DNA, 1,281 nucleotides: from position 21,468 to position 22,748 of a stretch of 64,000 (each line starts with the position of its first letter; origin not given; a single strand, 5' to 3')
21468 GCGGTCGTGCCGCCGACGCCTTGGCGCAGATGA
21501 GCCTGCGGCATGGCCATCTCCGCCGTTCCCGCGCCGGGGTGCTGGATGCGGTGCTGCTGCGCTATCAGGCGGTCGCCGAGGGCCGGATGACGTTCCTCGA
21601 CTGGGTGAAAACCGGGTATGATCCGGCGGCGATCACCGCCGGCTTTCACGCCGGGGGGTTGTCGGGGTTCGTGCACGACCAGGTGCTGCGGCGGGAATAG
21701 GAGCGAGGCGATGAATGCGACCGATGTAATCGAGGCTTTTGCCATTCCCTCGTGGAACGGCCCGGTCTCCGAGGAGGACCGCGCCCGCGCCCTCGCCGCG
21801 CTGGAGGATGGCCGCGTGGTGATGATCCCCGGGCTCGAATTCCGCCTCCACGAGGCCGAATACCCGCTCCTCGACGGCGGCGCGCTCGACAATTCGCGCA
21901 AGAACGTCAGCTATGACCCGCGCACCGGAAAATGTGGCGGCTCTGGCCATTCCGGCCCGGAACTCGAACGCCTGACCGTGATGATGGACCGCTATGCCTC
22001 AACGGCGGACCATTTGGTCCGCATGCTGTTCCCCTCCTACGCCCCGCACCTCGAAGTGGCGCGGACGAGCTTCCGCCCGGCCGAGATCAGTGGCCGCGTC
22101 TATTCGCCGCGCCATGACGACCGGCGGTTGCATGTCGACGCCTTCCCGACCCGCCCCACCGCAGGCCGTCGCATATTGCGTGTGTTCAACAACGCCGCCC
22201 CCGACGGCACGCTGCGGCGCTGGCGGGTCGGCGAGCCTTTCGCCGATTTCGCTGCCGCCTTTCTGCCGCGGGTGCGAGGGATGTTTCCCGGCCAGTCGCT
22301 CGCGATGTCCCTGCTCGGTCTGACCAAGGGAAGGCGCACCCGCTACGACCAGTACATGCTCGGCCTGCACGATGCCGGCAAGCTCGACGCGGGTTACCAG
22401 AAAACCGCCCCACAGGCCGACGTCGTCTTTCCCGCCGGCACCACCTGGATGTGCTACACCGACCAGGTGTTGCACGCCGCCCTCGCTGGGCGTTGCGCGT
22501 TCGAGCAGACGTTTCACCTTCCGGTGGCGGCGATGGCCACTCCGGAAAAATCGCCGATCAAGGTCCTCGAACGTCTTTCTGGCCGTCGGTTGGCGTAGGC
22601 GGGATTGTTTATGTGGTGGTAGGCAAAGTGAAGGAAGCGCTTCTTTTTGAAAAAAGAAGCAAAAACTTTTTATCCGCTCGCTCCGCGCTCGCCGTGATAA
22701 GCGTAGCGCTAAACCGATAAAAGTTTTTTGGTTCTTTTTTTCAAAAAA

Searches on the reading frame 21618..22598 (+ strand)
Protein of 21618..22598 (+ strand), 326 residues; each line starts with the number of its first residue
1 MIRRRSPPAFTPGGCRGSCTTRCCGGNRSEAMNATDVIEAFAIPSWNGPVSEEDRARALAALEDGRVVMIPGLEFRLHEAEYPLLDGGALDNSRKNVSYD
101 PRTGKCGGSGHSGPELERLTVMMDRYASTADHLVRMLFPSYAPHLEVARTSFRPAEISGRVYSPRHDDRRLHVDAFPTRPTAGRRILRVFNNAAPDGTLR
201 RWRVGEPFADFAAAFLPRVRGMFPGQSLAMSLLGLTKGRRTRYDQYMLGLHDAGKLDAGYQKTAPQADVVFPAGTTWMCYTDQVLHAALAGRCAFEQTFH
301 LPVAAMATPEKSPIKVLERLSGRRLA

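Call 103: search_protein_families(library=pfam, proteins=[window:21618-22598:+], max_evalue=0.00001)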
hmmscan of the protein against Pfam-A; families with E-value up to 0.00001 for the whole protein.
window:21618-22598:+ (326 aa): 1 family
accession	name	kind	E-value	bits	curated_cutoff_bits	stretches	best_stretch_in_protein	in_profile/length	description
PF11004.14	Kdo_hydroxy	-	5.4e-99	331.3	25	1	52-325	2-275/275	3-deoxy-D-manno-oct-2-ulosonic acid (Kdo) hydroxylase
